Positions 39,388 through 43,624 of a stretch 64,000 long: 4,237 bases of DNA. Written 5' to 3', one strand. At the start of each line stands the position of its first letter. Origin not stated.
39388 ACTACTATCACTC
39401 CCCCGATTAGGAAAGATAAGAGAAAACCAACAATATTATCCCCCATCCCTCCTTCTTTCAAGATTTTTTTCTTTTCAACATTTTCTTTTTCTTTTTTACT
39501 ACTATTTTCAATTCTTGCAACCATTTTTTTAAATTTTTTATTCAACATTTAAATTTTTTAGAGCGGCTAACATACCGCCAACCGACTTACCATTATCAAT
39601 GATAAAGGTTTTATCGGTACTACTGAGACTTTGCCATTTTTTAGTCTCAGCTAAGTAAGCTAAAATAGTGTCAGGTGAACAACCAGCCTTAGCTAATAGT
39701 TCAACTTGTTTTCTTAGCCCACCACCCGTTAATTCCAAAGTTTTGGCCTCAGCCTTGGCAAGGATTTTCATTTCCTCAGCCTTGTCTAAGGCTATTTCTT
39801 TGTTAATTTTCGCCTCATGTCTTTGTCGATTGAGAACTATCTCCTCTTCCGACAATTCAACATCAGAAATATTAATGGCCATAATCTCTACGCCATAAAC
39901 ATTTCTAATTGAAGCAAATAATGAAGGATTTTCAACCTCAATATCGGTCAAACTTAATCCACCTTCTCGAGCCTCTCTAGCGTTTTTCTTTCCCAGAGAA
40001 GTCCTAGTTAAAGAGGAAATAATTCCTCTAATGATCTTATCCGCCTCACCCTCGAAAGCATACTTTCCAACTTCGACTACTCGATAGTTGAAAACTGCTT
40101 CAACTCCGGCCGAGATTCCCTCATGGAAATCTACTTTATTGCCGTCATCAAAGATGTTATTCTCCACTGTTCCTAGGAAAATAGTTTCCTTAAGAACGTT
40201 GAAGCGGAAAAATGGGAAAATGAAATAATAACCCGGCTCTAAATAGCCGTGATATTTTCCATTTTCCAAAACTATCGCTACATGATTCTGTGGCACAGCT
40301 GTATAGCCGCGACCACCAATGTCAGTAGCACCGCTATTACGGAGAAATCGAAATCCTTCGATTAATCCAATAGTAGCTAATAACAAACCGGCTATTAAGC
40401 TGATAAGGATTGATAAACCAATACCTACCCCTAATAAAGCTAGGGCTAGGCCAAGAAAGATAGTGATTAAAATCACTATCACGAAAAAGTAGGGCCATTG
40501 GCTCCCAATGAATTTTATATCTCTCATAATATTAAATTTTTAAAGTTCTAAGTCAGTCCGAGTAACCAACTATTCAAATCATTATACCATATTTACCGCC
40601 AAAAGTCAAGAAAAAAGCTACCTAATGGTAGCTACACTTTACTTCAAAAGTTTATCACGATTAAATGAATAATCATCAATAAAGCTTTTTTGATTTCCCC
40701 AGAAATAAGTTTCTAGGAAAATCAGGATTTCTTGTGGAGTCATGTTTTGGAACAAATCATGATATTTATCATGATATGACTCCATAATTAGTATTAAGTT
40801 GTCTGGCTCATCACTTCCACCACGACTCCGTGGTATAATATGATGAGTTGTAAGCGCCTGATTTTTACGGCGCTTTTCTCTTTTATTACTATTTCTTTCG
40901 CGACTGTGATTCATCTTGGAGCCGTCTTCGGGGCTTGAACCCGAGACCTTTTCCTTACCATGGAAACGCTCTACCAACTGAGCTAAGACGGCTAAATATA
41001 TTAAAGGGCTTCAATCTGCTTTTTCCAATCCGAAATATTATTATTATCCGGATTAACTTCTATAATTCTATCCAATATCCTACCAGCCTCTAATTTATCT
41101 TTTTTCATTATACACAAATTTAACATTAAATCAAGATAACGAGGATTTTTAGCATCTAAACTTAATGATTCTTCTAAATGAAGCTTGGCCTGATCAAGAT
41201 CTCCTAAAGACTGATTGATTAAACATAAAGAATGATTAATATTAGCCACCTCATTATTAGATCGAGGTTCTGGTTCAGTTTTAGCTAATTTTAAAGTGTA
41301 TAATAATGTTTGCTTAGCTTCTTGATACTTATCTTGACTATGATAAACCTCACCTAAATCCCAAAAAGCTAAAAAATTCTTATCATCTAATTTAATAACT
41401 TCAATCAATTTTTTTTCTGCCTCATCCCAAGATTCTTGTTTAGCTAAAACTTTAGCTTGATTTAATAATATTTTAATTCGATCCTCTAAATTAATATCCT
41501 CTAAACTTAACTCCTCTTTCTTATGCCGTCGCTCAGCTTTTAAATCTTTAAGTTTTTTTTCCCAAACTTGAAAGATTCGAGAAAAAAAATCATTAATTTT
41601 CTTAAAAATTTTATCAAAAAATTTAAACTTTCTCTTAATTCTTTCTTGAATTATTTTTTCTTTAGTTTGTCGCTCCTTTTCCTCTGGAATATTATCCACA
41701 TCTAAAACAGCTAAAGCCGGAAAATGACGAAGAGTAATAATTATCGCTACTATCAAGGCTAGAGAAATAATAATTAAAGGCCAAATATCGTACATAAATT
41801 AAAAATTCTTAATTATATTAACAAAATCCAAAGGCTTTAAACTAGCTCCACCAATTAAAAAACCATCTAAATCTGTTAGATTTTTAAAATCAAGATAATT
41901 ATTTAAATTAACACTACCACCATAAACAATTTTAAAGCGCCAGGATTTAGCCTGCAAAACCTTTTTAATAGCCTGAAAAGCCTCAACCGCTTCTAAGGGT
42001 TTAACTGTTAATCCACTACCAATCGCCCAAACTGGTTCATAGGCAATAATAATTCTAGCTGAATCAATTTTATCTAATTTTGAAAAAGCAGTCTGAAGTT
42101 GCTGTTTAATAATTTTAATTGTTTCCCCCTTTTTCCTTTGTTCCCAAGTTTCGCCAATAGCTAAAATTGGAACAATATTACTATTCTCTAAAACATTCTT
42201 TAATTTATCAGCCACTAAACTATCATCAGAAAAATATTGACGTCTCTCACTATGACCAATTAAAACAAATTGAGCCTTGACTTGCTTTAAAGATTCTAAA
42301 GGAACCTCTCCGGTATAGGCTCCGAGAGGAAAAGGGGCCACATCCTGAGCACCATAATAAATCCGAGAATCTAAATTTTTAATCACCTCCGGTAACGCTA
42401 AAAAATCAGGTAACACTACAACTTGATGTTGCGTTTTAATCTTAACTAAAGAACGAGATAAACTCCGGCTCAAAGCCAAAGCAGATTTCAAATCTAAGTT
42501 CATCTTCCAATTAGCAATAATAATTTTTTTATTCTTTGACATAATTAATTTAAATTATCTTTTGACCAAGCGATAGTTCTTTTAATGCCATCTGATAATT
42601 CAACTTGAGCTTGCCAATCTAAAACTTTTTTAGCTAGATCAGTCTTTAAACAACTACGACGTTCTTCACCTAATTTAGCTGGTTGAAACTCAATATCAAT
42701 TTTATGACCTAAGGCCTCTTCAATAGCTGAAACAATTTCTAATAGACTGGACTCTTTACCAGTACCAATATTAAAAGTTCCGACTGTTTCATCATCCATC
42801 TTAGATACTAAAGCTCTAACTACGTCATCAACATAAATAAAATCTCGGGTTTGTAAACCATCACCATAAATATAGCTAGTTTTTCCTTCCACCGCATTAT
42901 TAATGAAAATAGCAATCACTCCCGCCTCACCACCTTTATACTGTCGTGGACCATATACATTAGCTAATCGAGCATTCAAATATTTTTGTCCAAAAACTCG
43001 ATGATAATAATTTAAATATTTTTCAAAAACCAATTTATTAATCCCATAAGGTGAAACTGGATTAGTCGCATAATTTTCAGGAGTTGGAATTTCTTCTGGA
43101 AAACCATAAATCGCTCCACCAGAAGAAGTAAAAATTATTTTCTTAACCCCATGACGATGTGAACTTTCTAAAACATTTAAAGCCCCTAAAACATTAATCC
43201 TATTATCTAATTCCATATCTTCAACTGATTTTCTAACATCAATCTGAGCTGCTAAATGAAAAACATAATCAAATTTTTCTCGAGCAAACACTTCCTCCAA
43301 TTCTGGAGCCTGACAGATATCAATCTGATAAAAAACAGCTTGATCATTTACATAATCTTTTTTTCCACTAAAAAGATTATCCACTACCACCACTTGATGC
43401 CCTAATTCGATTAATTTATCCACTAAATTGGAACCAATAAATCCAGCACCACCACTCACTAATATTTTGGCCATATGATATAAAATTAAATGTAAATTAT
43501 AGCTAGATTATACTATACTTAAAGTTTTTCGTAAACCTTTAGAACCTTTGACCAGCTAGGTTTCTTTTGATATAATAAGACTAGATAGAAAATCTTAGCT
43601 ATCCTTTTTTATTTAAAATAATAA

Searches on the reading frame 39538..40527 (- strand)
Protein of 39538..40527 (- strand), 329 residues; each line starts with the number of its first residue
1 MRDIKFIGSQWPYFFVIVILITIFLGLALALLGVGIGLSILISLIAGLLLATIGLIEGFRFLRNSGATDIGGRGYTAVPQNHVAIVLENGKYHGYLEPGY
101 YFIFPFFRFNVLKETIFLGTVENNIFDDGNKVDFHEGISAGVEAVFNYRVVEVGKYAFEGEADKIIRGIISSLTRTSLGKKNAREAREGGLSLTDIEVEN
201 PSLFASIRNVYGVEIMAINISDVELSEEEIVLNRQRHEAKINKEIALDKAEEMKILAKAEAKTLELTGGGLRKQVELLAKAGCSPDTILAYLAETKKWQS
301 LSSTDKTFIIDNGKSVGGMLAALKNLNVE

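Call 83: search_protein_families(library=pfam, proteins=[window:39538-40527:-], max_evalue=0.0001)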
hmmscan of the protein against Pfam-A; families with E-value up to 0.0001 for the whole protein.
window:39538-40527:- (329 aa): 1 family
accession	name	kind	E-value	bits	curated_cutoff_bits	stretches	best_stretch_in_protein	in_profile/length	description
PF01145.31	Band_7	-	9.8e-16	58.7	23.6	1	78-252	3-174/176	SPFH domain / Band 7 family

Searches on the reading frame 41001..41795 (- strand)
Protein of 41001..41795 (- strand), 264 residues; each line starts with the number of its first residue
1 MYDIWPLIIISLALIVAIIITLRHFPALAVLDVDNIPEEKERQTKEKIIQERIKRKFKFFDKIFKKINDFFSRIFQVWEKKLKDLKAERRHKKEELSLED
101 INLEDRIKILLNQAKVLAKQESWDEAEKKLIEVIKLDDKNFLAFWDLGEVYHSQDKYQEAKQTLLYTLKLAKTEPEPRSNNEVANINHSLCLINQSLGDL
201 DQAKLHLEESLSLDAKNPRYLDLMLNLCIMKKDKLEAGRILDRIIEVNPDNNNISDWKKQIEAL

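Call 83: search_protein_families(library=pfam, proteins=[window:41001-41795:-], max_evalue=0.0001)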
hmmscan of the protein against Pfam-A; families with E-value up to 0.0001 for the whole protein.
window:41001-41795:- (264 aa): 8 families
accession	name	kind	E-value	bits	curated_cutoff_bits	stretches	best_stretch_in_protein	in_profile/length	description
PF07719.23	TPR_2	-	2.9e-10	39.9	27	0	109-140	3-34/34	Tetratricopeptide repeat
PF14559.12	TPR_19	-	2.9e-09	37.6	25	0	118-164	2-48/68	Tetratricopeptide repeat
PF13424.12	TPR_12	-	3e-09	37.4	30.1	1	145-214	7-75/77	Tetratricopeptide repeat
PF13414.12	TPR_11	-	2.4e-07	30.7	26.8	1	115-154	2-41/42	TPR repeat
PF00515.34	TPR_1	-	9e-07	28.9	27.8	0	190-217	7-34/34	Tetratricopeptide repeat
PF13432.12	TPR_16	-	8.6e-06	26.5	32.7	1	111-162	1-52/65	Tetratricopeptide repeat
PF13181.12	TPR_8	-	1.2e-05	25.6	25.7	0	192-217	9-34/34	Tetratricopeptide repeat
PF13428.12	TPR_14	-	6.4e-05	23.7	23.5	0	196-223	13-40/44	Tetratricopeptide repeat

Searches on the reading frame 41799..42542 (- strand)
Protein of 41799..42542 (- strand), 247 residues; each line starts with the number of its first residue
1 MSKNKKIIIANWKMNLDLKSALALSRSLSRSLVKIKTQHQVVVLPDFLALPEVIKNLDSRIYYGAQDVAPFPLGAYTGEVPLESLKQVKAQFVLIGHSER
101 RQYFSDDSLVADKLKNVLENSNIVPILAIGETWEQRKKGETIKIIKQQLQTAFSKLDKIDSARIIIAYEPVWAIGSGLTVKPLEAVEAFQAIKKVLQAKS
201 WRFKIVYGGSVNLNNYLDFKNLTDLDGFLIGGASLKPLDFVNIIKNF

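Call 83: search_protein_families(library=pfam, proteins=[window:41799-42542:-], max_evalue=0.0001)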
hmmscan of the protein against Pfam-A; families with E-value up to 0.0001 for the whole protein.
window:41799-42542:- (247 aa): 1 family
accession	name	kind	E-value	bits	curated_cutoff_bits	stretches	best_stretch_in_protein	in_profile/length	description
PF00121.24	TIM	-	2e-69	234.3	20.1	1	6-246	1-244/245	Triosephosphate isomerase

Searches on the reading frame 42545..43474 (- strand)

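Call 84: search_protein_families(library=pfam, proteins=[window:42545-43474:-], max_evalue=0.0001)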
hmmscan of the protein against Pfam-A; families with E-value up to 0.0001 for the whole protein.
window:42545-43474:- (309 aa): 7 families
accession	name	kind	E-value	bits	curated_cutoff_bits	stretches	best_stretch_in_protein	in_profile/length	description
PF01370.27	Epimerase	-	2.9e-63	213.9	20.9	1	4-237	1-240/240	NAD dependent epimerase/dehydratase family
PF16363.11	GDP_Man_Dehyd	-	1.5e-53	182.9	27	1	5-300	1-332/332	GDP-mannose 4,6 dehydratase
PF01073.25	3Beta_HSD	-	1.1e-21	77.6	22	1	5-223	1-226/280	3-beta hydroxysteroid dehydrogenase/isomerase family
PF04321.23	RmlD_sub_bind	-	5.8e-15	55.5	27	1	3-258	2-234/287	RmlD substrate binding domain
PF02719.21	Polysacc_synt_2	-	2e-14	53.9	20.2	1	4-260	1-257/293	Polysaccharide biosynthesis protein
PF07993.18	NAD_binding_4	-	5.5e-07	29.4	20.1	0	65-220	86-256/258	Male sterility protein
PF13460.12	NAD_binding_10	-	8.3e-07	29.5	27.2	1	8-148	1-125/184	NAD(P)H-binding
